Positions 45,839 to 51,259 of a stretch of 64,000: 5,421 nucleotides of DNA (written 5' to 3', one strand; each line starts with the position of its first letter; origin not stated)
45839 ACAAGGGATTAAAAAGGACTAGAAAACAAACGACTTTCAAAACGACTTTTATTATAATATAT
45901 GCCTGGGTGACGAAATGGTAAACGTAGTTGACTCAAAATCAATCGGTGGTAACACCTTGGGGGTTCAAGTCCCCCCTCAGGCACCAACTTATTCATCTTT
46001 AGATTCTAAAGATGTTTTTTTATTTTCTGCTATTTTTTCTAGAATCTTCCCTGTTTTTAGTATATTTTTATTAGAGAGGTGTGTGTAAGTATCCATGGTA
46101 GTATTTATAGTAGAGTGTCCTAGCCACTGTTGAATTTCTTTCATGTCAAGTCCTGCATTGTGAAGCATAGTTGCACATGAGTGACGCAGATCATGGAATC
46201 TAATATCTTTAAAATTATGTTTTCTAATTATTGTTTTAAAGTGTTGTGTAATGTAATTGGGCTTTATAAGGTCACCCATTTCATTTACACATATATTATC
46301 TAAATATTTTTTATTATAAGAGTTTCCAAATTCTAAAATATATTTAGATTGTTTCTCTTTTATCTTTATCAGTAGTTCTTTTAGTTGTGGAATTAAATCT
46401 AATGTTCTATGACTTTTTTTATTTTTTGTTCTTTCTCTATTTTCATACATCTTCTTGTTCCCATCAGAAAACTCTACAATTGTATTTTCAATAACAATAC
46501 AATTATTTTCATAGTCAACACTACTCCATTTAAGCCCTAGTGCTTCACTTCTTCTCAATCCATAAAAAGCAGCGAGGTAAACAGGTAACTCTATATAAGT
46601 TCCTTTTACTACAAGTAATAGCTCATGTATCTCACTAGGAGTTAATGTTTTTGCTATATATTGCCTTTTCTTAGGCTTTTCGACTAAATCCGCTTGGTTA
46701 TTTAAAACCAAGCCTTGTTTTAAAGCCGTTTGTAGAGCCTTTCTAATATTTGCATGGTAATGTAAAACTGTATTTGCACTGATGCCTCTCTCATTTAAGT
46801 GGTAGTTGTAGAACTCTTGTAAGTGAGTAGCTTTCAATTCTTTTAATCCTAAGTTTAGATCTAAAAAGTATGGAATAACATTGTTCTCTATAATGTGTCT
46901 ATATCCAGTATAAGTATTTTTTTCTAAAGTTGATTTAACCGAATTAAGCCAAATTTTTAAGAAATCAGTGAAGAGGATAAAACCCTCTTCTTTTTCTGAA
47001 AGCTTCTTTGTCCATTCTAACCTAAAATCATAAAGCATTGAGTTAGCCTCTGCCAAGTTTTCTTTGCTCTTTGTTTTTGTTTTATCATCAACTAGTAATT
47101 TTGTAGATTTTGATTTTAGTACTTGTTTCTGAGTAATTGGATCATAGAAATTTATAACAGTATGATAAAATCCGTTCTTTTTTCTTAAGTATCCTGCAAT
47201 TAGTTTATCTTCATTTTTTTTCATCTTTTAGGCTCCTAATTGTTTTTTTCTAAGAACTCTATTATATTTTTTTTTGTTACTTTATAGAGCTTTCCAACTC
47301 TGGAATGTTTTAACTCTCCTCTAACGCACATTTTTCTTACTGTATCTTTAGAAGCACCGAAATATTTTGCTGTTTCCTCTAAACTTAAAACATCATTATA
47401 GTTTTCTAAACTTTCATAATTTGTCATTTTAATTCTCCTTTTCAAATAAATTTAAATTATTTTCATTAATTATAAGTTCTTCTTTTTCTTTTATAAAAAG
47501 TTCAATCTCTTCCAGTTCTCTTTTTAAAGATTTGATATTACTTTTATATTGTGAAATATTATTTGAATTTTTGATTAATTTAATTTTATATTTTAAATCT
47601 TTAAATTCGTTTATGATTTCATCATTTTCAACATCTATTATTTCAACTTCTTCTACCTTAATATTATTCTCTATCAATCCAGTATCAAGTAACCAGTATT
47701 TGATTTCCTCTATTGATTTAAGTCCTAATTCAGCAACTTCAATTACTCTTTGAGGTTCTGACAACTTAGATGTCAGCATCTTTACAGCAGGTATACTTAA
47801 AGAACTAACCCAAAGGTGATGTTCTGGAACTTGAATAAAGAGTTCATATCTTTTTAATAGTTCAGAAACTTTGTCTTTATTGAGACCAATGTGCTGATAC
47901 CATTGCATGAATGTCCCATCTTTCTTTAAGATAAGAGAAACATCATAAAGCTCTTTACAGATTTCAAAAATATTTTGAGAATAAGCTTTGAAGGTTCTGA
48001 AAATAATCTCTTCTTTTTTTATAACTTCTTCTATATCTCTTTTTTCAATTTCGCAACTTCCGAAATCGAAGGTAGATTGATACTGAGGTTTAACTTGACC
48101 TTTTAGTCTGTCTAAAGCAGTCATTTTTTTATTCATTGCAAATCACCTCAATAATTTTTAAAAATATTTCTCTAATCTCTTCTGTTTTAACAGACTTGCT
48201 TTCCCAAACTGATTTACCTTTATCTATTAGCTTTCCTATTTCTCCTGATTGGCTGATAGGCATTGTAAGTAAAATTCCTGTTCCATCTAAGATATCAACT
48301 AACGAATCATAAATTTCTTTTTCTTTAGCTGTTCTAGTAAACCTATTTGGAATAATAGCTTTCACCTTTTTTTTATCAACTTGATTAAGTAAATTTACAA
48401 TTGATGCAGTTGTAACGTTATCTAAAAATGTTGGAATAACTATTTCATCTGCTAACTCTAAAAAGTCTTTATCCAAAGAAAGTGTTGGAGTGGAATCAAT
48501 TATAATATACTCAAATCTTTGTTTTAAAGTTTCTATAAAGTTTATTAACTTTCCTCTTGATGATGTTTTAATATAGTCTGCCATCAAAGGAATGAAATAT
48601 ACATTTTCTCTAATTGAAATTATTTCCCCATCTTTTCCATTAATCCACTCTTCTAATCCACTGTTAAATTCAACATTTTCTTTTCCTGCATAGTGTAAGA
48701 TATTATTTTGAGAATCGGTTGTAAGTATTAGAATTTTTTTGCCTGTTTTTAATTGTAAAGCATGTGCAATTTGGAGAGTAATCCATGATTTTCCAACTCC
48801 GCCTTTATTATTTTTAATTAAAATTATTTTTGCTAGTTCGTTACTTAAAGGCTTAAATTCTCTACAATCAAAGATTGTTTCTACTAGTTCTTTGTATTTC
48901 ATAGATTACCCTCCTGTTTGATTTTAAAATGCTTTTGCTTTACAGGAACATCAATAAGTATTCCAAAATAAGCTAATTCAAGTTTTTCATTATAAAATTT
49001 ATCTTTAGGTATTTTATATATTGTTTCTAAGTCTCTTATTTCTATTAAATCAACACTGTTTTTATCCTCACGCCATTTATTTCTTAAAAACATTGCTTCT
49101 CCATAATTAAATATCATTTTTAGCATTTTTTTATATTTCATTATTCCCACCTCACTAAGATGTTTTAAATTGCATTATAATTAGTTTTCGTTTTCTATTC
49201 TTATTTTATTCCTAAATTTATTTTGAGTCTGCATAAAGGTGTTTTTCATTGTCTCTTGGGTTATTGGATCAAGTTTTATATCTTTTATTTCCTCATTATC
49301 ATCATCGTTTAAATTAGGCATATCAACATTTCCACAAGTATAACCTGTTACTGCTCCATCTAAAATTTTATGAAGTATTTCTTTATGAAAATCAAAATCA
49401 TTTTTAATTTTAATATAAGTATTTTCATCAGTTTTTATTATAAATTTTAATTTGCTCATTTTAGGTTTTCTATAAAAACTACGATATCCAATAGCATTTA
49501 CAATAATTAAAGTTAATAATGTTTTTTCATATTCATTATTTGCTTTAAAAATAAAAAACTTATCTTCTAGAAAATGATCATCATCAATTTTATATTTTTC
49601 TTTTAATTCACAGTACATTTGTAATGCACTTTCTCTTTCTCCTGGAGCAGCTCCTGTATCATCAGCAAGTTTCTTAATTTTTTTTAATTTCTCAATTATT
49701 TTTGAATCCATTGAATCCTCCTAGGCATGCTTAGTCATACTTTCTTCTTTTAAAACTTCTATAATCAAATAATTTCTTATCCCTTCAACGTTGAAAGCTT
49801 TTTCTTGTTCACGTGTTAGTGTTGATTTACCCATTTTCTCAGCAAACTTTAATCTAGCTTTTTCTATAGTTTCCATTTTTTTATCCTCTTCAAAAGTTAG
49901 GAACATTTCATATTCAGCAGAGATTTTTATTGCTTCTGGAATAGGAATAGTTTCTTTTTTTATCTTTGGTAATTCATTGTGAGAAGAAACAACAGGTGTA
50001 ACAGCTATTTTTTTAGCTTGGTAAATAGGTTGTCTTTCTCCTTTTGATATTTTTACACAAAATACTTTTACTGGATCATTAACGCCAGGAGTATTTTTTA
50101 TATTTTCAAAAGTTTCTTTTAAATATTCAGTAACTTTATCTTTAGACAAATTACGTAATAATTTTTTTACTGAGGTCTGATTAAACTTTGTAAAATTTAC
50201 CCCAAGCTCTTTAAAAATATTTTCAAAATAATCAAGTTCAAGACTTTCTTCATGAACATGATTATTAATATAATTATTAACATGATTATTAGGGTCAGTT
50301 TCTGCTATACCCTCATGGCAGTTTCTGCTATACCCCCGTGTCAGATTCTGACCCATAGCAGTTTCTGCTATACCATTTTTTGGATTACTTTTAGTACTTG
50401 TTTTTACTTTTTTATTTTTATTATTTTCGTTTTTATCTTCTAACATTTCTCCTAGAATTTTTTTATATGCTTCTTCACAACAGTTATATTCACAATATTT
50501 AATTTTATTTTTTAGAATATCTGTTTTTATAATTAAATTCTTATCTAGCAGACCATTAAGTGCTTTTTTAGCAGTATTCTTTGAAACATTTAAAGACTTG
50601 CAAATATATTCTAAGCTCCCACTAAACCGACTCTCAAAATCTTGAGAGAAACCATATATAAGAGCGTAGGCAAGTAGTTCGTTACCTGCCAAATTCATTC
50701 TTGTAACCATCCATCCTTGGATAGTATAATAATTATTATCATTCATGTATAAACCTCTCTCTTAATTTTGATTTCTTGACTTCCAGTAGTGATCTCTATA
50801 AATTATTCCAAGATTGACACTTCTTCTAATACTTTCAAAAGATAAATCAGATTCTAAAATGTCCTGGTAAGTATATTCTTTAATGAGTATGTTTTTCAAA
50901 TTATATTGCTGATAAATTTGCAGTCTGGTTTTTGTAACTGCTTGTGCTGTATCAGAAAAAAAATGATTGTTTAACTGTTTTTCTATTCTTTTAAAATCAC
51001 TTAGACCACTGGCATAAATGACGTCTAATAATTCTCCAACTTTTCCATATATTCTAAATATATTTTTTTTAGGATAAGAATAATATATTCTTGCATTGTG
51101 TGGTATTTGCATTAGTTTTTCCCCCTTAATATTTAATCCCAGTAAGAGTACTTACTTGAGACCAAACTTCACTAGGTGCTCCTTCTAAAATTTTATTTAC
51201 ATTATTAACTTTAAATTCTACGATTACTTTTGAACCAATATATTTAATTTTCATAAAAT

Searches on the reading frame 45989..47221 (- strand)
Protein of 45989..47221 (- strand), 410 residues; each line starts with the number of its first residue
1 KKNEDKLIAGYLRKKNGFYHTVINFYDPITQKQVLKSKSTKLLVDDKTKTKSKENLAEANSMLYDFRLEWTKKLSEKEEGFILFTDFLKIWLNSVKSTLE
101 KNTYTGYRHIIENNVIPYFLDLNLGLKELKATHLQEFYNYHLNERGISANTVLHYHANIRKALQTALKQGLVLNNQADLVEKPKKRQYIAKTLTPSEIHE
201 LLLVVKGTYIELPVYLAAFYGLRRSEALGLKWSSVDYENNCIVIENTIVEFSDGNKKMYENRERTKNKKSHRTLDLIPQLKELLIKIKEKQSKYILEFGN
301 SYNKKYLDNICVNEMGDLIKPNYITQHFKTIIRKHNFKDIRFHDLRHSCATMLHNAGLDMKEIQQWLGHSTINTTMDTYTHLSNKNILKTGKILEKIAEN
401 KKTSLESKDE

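Call 11: search_protein_families(library=phrogs, proteins=[window:45989-47221:-], max_evalue=0.001)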
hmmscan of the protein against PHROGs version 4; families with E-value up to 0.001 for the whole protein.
window:45989-47221:- (410 aa): 6 families
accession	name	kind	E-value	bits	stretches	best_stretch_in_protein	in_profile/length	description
phrog_1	-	integration and excision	1.2e-63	217.3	1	11-401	113-454/611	integrase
phrog_216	-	integration and excision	4.8e-31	109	1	153-389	16-231/301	integrase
phrog_7685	-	integration and excision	2.6e-15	57.6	1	293-398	139-239/240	integrase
phrog_25190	-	integration and excision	3.3e-10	41.3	1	324-393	31-100/109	integrase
phrog_34557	-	integration and excision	2.2e-07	31.8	1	218-382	8-166/183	integrase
phrog_35951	-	unknown function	3.3e-05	25.3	1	327-395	8-75/97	-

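Call 12: search_protein_families(library=pfam, proteins=[window:45989-47221:-], max_evalue=0.001)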
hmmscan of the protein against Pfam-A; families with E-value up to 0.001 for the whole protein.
window:45989-47221:- (410 aa): 3 families
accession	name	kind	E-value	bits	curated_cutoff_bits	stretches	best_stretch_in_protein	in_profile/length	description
PF00589.27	Phage_integrase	-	2.4e-24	86.5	27.1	1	192-384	2-170/172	Phage integrase family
PF14659.12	Phage_int_SAM_3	-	2.2e-13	50.7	22.6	1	84-140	2-56/58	Phage integrase, N-terminal SAM-like domain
PF13102.12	Phage_int_SAM_5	-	3.6e-07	30.9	22.3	1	84-176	2-92/98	Phage integrase SAM-like domain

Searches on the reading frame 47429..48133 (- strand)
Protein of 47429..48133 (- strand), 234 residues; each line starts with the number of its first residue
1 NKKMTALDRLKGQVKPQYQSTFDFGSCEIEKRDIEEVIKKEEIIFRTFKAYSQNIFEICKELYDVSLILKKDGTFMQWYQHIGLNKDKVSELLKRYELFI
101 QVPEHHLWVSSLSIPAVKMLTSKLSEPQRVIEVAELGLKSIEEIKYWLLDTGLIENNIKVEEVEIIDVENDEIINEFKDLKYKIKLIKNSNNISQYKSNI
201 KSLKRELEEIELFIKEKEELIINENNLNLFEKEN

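Call 11: search_protein_families(library=phrogs, proteins=[window:47429-48133:-], max_evalue=0.001)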
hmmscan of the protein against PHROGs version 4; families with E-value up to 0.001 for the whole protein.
window:47429-48133:- (234 aa): 2 families
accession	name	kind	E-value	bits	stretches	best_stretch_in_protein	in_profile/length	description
phrog_32652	-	unknown function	5.5e-23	82.6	1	21-210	26-213/213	-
phrog_1733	-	unknown function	3.1e-08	34.3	1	31-101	17-80/305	-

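Call 12: search_protein_families(library=pfam, proteins=[window:47429-48133:-], max_evalue=0.001)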
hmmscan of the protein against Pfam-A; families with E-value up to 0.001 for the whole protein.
window:47429-48133:- (234 aa): 0 families

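Call 74: search_protein_families(library=padloc, proteins=[window:47429-48133:-], max_evalue=0.01)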
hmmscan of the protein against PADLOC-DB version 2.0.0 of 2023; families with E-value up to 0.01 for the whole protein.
window:47429-48133:- (234 aa): 0 families

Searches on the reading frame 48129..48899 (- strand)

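Call 11: search_protein_families(library=phrogs, proteins=[window:48129-48899:-], max_evalue=0.001)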
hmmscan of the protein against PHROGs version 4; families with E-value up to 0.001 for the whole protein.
window:48129-48899:- (256 aa): 2 families
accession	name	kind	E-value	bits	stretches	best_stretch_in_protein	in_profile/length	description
phrog_164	-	DNA, RNA and nucleotide metabolism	7.6e-33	115.3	1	20-248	221-468/500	ParA-like partition protein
phrog_19408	-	unknown function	0.00014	21.3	1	23-142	526-649/721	-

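Call 12: search_protein_families(library=pfam, proteins=[window:48129-48899:-], max_evalue=0.001)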
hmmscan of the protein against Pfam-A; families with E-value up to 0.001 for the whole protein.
window:48129-48899:- (256 aa): 5 families
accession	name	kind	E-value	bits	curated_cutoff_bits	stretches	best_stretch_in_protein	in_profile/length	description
PF13614.12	AAA_31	-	1.4e-18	67.9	27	1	24-178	2-168/177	AAA domain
PF01656.29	CbiA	-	3.5e-12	46.8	25.4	1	26-230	1-124/125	CobQ/CobB/MinD/ParA nucleotide binding domain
PF10609.15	ParA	-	6.8e-07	29.4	27.1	1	23-62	3-41/246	NUBPL iron-transfer P-loop NTPase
PF09140.17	MipZ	-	1.2e-05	25.2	20.7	1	25-180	2-148/262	ATPase MipZ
PF02374.21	ArsA_ATPase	-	0.00052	19.8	24.3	0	30-67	7-43/305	Anion-transporting ATPase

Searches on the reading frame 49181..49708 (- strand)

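Call 11: search_protein_families(library=phrogs, proteins=[window:49181-49708:-], max_evalue=0.001)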
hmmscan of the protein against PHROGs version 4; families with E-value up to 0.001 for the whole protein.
window:49181-49708:- (175 aa): 1 family
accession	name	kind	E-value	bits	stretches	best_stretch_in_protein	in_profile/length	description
phrog_421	-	unknown function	8.7e-06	26.4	1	2-47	7-51/241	unknown function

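Call 12: search_protein_families(library=pfam, proteins=[window:49181-49708:-], max_evalue=0.001)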
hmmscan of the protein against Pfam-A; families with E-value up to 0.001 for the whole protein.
window:49181-49708:- (175 aa): 0 families

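Call 74: search_protein_families(library=padloc, proteins=[window:49181-49708:-], max_evalue=0.01)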
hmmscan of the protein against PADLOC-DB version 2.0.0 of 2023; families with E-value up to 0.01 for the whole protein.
window:49181-49708:- (175 aa): 0 families

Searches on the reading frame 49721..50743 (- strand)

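Call 11: search_protein_families(library=phrogs, proteins=[window:49721-50743:-], max_evalue=0.001)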
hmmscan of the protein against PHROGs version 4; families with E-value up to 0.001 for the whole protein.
window:49721-50743:- (340 aa): 3 families
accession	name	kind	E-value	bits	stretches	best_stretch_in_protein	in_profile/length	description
phrog_6969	-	unknown function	1.4e-25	91.3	1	2-93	3-94/216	-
phrog_186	-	DNA, RNA and nucleotide metabolism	1.7e-12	48.6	1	2-218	19-219/308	DnaD-like helicase loader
phrog_270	-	DNA, RNA and nucleotide metabolism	7.4e-05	23.3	1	4-156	31-159/383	replication initiation protein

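Call 12: search_protein_families(library=pfam, proteins=[window:49721-50743:-], max_evalue=0.001)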
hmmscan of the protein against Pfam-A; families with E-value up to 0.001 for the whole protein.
window:49721-50743:- (340 aa): 1 family
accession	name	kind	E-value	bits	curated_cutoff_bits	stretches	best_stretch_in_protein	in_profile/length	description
PF13730.12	HTH_36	-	1.7e-05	25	25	1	17-71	2-55/55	Helix-turn-helix domain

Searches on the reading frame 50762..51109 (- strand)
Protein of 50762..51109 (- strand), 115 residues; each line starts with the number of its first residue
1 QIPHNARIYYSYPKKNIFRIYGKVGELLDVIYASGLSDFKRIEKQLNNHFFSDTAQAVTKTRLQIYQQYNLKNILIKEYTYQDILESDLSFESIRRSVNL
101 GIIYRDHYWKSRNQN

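Call 72: search_protein_families(library=phrogs, proteins=[window:50762-51109:-], max_evalue=0.001)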
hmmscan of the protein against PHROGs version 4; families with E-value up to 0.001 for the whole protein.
window:50762-51109:- (115 aa): 0 families

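Call 74: search_protein_families(library=padloc, proteins=[window:50762-51109:-], max_evalue=0.01)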
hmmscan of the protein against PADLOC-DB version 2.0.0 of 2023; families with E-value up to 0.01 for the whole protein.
window:50762-51109:- (115 aa): 1 family
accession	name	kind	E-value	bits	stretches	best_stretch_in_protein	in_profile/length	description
PDLC00804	Cyclase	-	0.0083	13.8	0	45-99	150-204/256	oligonucleotide-cyclase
